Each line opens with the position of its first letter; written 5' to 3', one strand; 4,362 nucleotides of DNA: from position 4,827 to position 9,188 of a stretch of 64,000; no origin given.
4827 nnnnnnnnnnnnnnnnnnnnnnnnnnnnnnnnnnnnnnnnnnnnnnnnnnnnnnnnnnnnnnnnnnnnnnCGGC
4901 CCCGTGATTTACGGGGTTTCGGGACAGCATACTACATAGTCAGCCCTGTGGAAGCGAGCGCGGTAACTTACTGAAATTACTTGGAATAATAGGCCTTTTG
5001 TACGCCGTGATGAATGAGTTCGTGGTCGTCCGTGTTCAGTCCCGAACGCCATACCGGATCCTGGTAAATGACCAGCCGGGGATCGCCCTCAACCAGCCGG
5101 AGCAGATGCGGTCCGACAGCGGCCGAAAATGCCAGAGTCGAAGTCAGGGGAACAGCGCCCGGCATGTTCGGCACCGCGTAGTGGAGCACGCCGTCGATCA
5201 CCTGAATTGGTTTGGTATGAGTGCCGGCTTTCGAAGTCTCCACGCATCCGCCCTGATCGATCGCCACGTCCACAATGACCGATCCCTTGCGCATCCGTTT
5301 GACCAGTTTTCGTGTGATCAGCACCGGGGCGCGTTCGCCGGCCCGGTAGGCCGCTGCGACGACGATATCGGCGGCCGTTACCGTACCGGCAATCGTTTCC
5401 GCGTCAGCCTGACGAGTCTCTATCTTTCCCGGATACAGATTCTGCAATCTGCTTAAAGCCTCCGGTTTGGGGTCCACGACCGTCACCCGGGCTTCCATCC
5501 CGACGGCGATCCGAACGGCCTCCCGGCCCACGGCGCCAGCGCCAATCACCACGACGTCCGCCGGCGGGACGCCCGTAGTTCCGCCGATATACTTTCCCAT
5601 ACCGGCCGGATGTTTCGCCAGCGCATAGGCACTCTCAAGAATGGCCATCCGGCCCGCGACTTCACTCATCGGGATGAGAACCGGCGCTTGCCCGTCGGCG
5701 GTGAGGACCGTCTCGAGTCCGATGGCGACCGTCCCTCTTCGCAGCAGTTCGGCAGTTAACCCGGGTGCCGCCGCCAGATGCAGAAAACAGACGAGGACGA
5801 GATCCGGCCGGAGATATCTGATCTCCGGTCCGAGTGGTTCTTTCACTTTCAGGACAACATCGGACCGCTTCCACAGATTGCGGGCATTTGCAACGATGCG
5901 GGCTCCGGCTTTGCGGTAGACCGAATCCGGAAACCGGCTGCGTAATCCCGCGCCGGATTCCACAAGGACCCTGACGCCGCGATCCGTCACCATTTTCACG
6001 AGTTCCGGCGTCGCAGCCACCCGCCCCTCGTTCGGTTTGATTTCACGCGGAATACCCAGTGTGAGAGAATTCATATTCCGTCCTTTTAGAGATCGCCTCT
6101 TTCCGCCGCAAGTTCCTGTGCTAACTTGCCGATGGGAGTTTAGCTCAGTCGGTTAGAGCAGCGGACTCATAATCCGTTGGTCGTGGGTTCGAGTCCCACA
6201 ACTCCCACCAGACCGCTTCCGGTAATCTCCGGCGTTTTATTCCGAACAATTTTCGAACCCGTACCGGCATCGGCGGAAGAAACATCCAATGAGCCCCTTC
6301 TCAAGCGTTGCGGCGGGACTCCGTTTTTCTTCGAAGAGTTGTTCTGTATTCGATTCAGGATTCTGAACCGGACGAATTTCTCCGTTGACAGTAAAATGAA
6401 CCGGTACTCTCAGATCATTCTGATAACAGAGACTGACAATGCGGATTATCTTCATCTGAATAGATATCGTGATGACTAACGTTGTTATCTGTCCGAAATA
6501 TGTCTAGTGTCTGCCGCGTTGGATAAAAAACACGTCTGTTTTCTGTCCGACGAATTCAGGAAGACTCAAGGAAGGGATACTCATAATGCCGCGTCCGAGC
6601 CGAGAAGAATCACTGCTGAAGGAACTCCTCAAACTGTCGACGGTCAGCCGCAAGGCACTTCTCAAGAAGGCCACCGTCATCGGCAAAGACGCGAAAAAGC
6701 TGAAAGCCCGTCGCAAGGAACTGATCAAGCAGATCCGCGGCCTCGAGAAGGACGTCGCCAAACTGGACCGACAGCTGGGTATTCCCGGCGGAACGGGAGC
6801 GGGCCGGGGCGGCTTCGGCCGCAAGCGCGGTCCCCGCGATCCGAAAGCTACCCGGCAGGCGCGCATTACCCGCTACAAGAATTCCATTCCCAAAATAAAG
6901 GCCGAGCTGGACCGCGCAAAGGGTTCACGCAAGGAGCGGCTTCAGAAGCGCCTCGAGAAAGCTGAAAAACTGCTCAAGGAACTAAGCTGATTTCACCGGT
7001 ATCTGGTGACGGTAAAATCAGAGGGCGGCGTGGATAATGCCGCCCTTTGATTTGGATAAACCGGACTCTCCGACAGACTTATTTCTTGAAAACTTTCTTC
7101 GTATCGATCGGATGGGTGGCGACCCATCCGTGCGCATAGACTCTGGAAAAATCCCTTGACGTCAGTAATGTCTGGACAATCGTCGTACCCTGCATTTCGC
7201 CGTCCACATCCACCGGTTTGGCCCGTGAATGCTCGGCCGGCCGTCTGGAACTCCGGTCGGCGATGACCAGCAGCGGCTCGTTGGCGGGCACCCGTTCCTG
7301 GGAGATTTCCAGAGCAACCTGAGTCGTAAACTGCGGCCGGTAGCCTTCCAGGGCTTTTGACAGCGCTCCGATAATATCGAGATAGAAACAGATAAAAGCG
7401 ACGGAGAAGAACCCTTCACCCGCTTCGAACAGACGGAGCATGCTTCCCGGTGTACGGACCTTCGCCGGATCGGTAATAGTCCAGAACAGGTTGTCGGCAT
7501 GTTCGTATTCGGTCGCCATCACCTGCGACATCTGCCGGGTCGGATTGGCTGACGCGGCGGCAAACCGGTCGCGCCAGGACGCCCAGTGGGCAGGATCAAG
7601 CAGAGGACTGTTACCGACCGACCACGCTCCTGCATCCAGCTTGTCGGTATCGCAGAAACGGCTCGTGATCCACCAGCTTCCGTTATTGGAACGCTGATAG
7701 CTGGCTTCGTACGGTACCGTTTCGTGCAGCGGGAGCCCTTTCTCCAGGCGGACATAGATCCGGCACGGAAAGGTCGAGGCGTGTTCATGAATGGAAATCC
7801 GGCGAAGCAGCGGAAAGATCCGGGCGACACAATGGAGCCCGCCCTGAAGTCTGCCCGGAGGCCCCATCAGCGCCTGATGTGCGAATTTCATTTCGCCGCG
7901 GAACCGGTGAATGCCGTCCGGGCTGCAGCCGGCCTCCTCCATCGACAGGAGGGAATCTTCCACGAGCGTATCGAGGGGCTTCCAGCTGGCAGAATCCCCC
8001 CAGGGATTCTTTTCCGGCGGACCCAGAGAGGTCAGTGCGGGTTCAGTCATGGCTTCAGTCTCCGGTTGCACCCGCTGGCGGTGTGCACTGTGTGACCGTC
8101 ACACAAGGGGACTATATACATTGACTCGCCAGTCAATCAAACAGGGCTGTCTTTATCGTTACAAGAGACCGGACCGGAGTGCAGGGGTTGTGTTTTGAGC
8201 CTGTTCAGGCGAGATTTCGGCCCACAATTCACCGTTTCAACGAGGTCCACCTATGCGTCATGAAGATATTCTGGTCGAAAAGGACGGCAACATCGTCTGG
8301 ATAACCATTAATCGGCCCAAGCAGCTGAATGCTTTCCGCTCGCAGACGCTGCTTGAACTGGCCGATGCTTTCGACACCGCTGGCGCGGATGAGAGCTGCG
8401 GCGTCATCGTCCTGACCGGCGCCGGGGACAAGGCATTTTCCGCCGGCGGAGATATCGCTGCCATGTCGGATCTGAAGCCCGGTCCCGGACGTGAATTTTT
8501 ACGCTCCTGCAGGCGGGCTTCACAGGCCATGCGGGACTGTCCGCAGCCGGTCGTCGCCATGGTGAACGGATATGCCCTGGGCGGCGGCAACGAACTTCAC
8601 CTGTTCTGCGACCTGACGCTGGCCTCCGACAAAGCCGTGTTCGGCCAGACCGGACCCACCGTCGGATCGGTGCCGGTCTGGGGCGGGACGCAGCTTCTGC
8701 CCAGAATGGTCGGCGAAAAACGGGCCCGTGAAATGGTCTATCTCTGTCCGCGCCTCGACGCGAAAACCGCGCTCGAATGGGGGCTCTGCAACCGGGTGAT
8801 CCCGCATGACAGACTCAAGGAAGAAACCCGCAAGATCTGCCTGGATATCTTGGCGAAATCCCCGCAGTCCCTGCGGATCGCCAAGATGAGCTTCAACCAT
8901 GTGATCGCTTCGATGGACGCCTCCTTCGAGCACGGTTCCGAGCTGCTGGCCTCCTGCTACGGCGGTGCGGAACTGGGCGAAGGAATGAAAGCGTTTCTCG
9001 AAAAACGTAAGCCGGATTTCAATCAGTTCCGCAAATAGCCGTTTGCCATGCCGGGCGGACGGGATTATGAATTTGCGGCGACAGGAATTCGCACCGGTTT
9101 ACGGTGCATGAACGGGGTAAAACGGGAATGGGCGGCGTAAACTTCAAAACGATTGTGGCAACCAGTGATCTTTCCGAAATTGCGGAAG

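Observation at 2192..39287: Recurrent TGAC-N6-GTCA operator: a candidate acyl-CoA/lipid regulon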

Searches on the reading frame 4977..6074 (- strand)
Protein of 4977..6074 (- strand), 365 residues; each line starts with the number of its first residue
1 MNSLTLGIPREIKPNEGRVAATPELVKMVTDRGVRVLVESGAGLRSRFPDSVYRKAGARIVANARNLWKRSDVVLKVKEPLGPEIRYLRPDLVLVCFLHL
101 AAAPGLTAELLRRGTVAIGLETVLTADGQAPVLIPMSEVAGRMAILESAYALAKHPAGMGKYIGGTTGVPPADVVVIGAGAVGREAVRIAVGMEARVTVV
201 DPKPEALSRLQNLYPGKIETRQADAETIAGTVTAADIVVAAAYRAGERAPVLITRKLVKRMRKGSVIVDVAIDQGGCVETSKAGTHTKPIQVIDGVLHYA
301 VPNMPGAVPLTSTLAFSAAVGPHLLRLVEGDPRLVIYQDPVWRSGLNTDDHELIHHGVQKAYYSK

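Call 9: search_protein_families(library=pfam, proteins=[window:4977-6074:-])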
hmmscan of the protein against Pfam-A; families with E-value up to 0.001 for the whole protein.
window:4977-6074:- (365 aa): 11 families
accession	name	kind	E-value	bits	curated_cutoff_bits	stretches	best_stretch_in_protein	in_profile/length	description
PF01262.27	AlaDh_PNT_C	-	7.9e-65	218.7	23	1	144-355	1-213/214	Alanine dehydrogenase/PNT, C-terminal domain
PF05222.21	AlaDh_PNT_N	-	7.7e-42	143.2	30.4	1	7-140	1-136/136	Alanine dehydrogenase/PNT, N-terminal domain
PF02826.25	2-Hacid_dh_C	-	1.8e-07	31.1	25.1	1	173-271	38-127/178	D-isomer specific 2-hydroxyacid dehydrogenase, NAD binding domain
PF13241.12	NAD_binding_7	-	1.6e-05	25.8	22.1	1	173-244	9-71/104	Putative NAD(P)-binding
PF03435.24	Sacchrp_dh_NADP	-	9.1e-05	23.2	25.1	1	174-242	1-76/129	Saccharopine dehydrogenase NADP binding domain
PF01488.26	Shikimate_DH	-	0.00014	22.4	24.3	1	172-272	13-113/138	Shikimate / quinate 5-dehydrogenase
PF07992.20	Pyr_redox_2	-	0.00016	21.7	26.1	1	117-209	97-180/291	Pyridine nucleotide-disulphide oxidoreductase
PF13649.12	Methyltransf_25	-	0.00035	21.6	27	1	178-241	7-71/97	Methyltransferase domain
PF13478.12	XdhC_C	-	0.00035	21.5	29.7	1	174-218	1-35/125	XdhC Rossmann domain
PF00070.33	Pyr_redox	-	0.00043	21.2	22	0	174-207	2-35/82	Pyridine nucleotide-disulphide oxidoreductase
PF02254.24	TrkA_N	-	0.00069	20.4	23.8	1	174-243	1-71/116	TrkA-N domain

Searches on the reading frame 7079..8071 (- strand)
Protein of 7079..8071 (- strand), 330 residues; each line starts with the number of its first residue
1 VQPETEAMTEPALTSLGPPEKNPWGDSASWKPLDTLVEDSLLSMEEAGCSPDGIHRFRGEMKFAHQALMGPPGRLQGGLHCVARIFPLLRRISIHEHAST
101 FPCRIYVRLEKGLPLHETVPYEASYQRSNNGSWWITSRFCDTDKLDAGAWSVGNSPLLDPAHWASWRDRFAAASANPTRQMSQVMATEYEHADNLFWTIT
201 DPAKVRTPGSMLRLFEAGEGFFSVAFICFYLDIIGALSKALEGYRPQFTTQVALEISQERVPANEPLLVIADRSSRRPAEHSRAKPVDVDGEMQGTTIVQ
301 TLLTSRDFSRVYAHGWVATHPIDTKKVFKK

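Call 9: search_protein_families(library=pfam, proteins=[window:7079-8071:-])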
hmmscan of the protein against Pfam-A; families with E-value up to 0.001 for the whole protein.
window:7079-8071:- (330 aa): 0 families

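Call 29: find_homologous_proteins(query=window:7079-8071:-, max_evalue=1e-10)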
Query window:7079-8071:- (330 aa): 5 proteins with E <= 1e-10 among 2316 candidates.
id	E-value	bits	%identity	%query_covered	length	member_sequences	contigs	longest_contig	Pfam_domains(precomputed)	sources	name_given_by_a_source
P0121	4.7e-199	679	87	100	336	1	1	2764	-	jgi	-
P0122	1.8e-170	585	76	98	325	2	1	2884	-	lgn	-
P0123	4.7e-146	505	66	97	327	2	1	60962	-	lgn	-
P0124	7.3e-146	504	64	99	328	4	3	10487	-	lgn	-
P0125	4.8e-90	320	46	97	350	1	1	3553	-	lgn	-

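Call 30: find_encoding_contigs(protein=P0121, flank=10000, max_places=3)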
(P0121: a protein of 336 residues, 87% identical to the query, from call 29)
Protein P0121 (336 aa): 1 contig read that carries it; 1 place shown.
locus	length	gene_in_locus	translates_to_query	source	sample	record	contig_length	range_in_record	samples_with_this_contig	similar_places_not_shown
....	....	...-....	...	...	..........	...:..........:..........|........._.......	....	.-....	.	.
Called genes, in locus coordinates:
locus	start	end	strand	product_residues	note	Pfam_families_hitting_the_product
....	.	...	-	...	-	?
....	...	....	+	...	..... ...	-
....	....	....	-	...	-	-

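Call 31: find_encoding_contigs(protein=P0122, flank=10000, max_places=3)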
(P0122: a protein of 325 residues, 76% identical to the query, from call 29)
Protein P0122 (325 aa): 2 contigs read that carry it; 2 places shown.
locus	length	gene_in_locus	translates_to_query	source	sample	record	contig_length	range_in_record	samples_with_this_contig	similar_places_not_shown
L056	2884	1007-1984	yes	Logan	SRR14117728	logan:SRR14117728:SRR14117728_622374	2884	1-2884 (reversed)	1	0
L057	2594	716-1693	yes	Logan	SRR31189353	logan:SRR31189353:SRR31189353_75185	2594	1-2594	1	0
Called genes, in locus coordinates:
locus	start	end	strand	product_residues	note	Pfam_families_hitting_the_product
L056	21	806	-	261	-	PF00378:ECH_1, PF16113:ECH_2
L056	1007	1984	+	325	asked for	-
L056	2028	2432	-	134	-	-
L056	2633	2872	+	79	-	-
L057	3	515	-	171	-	?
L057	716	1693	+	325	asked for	-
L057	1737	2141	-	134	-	-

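Call 32: find_encoding_contigs(protein=P0123, flank=10000, max_places=3)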
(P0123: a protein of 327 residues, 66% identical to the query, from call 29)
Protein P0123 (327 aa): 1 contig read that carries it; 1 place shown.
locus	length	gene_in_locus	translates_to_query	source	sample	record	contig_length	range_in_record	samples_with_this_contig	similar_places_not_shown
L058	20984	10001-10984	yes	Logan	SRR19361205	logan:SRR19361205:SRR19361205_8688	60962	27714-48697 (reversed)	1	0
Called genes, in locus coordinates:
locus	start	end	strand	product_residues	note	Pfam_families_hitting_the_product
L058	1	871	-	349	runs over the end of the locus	PF00535:Glycos_transf_2, PF13641:Glyco_tranf_2_3, PF13632:Glyco_trans_2_3 (faint)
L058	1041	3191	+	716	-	-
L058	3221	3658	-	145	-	PF13452:FAS1_DH_region, PF22622:MFE-2_hydrat-2_N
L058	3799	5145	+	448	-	-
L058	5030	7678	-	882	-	PF00675:Peptidase_M16, PF05193:Peptidase_M16_C, PF00675:Peptidase_M16, PF05193:Peptidase_M16_C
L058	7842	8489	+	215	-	PF02190:LON_substr_bdg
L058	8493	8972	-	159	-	PF00582:Usp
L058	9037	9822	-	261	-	PF00378:ECH_1, PF16113:ECH_2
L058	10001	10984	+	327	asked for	-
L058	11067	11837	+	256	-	PF08713:DNA_alkylation (weak)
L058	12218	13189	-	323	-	PF01699:Na_Ca_ex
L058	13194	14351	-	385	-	PF00266:Aminotran_5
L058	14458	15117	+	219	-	PF13183:Fer4_8 (faint), PF13187:Fer4_9 (faint), PF14697:Fer4_21 (faint), PF12838:Fer4_7, PF13484:Fer4_16 (faint), PF00037:Fer4 (weak)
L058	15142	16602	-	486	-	PF00072:Response_reg, PF00004:AAA (faint), PF00158:Sigma54_activat, PF13191:AAA_16 (weak), PF14532:Sigma54_activ_2, PF07728:AAA_5, PF25601:AAA_lid_14, PF02954:HTH_8, +1 more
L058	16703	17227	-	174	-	-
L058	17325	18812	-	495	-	-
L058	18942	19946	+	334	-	PF00180:Iso_dh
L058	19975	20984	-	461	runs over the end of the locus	PF01743:PolyA_pol, PF12627:PolyA_pol_RNAbd, PF13735:tRNA_NucTran2_2 (weak)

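Call 33: find_encoding_contigs(protein=P0124, flank=10000, max_places=4)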
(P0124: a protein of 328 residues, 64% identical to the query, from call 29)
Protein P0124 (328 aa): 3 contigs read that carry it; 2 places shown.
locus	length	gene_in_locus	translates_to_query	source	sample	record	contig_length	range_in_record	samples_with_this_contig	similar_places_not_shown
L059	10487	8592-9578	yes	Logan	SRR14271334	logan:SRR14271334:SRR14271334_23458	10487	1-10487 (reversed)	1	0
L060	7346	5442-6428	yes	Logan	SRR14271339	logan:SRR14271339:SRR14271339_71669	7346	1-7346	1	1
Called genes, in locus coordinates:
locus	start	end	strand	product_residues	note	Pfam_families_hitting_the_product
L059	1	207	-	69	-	?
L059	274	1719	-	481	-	PF00072:Response_reg, PF13185:GAF_2, PF13487:HD_5, PF01966:HD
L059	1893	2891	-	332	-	-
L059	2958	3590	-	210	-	PF00551:Formyl_trans_N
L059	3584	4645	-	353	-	PF00586:AIRS, PF02769:AIRS_C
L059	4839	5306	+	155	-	PF00571:CBS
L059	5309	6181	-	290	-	-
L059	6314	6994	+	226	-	PF00175:NAD_binding_1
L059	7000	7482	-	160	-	PF00582:Usp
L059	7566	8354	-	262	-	PF00378:ECH_1, PF16113:ECH_2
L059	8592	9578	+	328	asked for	-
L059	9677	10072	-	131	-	-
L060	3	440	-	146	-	?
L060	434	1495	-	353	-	PF00586:AIRS, PF02769:AIRS_C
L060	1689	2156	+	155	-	PF00571:CBS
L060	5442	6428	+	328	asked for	-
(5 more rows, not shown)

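Call 50: search_protein_families(library=ncbifam, proteins=[window:7079-8071:-], max_evalue=0.00001)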
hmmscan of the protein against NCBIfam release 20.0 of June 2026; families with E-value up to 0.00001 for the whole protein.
window:7079-8071:- (330 aa): 0 families

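Call 74: predict_structure(alignment_id=A3)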
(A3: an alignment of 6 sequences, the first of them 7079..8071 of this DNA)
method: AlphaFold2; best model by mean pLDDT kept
length: 330 residues; sequences in the alignment: 6
mean_pLDDT: 72.3   pTM: 0.74
mean pLDDT of the five models: 72.3, 70.6, 63.0, 60.6, 60.5
residues with pLDDT >= 90: 43; 70-90: 168; 50-70: 85; < 50: 34
segments of 3 or more residues with pLDDT < 50: 1-17, 72-74, 143-149
pLDDT, mean of each block of 10 residues (from residue 1): 33 43 72 85 90 88 79 55 73 67 56 74 81 75 49 54 84 93 81 90 76 79 80 74 57 69 90 69 66 76 89 78 60
secondary structure, 60 per line:
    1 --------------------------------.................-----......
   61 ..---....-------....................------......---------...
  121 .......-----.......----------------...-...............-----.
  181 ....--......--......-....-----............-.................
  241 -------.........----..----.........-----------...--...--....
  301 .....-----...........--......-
elements in order: H33-40 E41-49 E55-62 H66-69 H77-96 E103-108 E118-127 E133-139 H160-174 E180-184 E187-192 E195-200 H202-205 H211-215 H224-240 E248-256 E267-272 E287-289 E292-294 E297-305 E311-321 H324-329

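Call 76: fold_search(model_id=the predicted structure, library=pdb)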
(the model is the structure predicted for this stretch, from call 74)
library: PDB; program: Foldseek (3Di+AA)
matches with E <= 10: 1613; with E <= 0.001: 172
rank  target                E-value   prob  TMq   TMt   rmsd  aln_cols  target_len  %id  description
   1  5o15_B                6.5e-08  1.00  0.45  0.51   7.3       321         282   12  Crystal structure of bifunctional dehydratase-cyclase domain in ambruticin biosynthesis (released 2017-11-08)
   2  5o15_A                6.8e-08  1.00  0.44  0.48   7.7       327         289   13  Crystal structure of bifunctional dehydratase-cyclase domain in ambruticin biosynthesis (released 2017-11-08)
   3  5tz6_B                1.1e-07  1.00  0.51  0.59   5.9       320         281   12  Crystal Structure of CurJ Dehydratase H978F Inactive Mutant In Complex with Compound 21 (released 2017-01-11)
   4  5o16_A                1.4e-07  1.00  0.45  0.51   7.2       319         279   12  Crystal structure of bifunctional dehydratase-cyclase domain in ambruticin biosynthesis (released 2017-11-08)
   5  6k97_A                1.5e-07  1.00  0.44  0.51   9.7       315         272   14  Crystal structure of fusion DH domain (released 2019-11-27)
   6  5tz6_A                2.3e-07  1.00  0.51  0.56   5.9       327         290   11  Crystal Structure of CurJ Dehydratase H978F Inactive Mutant In Complex with Compound 21 (released 2017-01-11)
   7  6x7m                  5.0e-07  1.00  0.42  0.45   9.4       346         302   12  LnmK in complex with 2-nitronate-propionyl-oxa(dethia)-CoA (released 2020-06-10)
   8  6b2v                  5.3e-07  1.00  0.46  0.55   8.4       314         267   12  Pyran synthase domain from module nine of the sorangicin pathway (released 2018-04-18)
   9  4qfw_A                5.3e-07  1.00  0.44  0.53  10.1       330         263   11  Crystal structure of acyl-CoA thioesterase tesB from Yersinia pestis (released 2014-06-04)
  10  3kg7_A                6.0e-07  1.00  0.47  0.53   9.2       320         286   11  Dehydratase domain from CurH module of Curacin polyketide synthase (released 2010-01-19)
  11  4qfw_B                6.0e-07  1.00  0.44  0.53  10.7       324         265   11  Crystal structure of acyl-CoA thioesterase tesB from Yersinia pestis (released 2014-06-04)
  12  3kg7_B                6.0e-07  1.00  0.45  0.51   9.6       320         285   11  Dehydratase domain from CurH module of Curacin polyketide synthase (released 2010-01-19)
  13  5kku_B                6.3e-07  1.00  0.50  0.56   6.3       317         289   10  Crystal structure of an N-terminal dehydratase from difficidin assembly line (released 2016-12-21)
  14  3kg6_D                7.1e-07  1.00  0.47  0.53   6.2       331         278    8  Dehydratase domain from CurF module of Curacin polyketide synthase (released 2010-01-19)
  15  6k97_B                7.5e-07  1.00  0.43  0.51   9.9       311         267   13  Crystal structure of fusion DH domain (released 2019-11-27)
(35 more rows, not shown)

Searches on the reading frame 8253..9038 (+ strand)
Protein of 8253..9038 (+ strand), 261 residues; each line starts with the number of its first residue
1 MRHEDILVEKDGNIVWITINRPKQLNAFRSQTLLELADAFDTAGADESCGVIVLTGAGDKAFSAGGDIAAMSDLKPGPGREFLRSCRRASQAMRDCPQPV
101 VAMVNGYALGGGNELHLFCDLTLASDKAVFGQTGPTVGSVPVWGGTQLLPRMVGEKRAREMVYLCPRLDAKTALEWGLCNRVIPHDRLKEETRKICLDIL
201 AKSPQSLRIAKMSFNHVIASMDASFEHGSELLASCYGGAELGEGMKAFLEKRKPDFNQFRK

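Call 9: search_protein_families(library=pfam, proteins=[window:8253-9038:+])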
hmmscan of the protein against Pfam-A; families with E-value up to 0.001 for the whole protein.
window:8253-9038:+ (261 aa): 2 families
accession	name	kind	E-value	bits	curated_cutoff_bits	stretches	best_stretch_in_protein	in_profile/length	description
PF00378.25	ECH_1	-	7.1e-68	229.1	27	1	10-258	2-250/251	Enoyl-CoA hydratase/isomerase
PF16113.10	ECH_2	-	8.8e-33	114.6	27.2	1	16-249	3-239/335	Enoyl-CoA hydratase/isomerase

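Call 50: search_protein_families(library=ncbifam, proteins=[window:8253-9038:+], max_evalue=0.00001)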
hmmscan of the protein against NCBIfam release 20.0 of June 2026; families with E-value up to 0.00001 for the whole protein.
window:8253-9038:+ (261 aa): 71 families (the best 25 are shown)
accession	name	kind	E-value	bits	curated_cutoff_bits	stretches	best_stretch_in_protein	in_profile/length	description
TIGR03210.1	badI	equivalog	5.8e-73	245.4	467.6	1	4-258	2-255/256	2-ketocyclohexanecarboxyl-CoA hydrolase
NF005637.0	PRK07396.1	equivalog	1.5e-71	241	380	1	3-261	12-271/273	1,4-dihydroxy-2-naphthoyl-CoA synthase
TIGR01929.1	menB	equivalog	4.6e-69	232.9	342.7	1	4-259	2-259/259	1,4-dihydroxy-2-naphthoyl-CoA synthase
NF004475.0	PRK05809.1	subfamily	5.6e-66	222.7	394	1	1-257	1-258/260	short-chain-enoyl-CoA hydratase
NF004517.0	PRK05862.1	equivalog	2e-55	188.1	396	1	1-257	1-255/257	enoyl-CoA hydratase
NF006699.0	PRK09245.1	subfamily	2.8e-52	177.6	354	1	4-257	3-264/266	crotonase/enoyl-CoA hydratase family protein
NF005802.0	PRK07657.1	equivalog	5.3e-51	173.6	363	1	11-256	11-257/260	enoyl-CoA hydratase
NF006186.0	PRK08321.1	equivalog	3.4e-50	171.3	378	1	10-259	31-298/302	1,4-dihydroxy-2-naphthoyl-CoA synthase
NF004840.0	PRK06190.1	equivalog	5.9e-50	170.3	253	1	4-220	4-219/260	enoyl-CoA hydratase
NF051848.1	EnCoAHydtEchA19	equivalog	4e-49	167.5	400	1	6-257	2-256/258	enoyl-CoA hydratase EchA19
NF004634.0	PRK05980.1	equivalog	9.3e-48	162.9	375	1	5-256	4-260/263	crotonase/enoyl-CoA hydratase family protein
NF042430.2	EnCoAhydt_DpgD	equivalog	4.5e-47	160.7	400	1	9-257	2-256/258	enoyl-CoA-hydratase DpgD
NF006008.0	PRK08139.1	equivalog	4.9e-47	160.7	313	1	6-257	13-264/266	enoyl-CoA hydratase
NF004796.0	PRK06144.1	subfamily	5.4e-47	160.5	272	1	3-257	7-260/262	enoyl-CoA hydratase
NF004781.0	PRK06127.1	subfamily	3.7e-46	157.9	291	1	3-257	10-267/269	enoyl-CoA hydratase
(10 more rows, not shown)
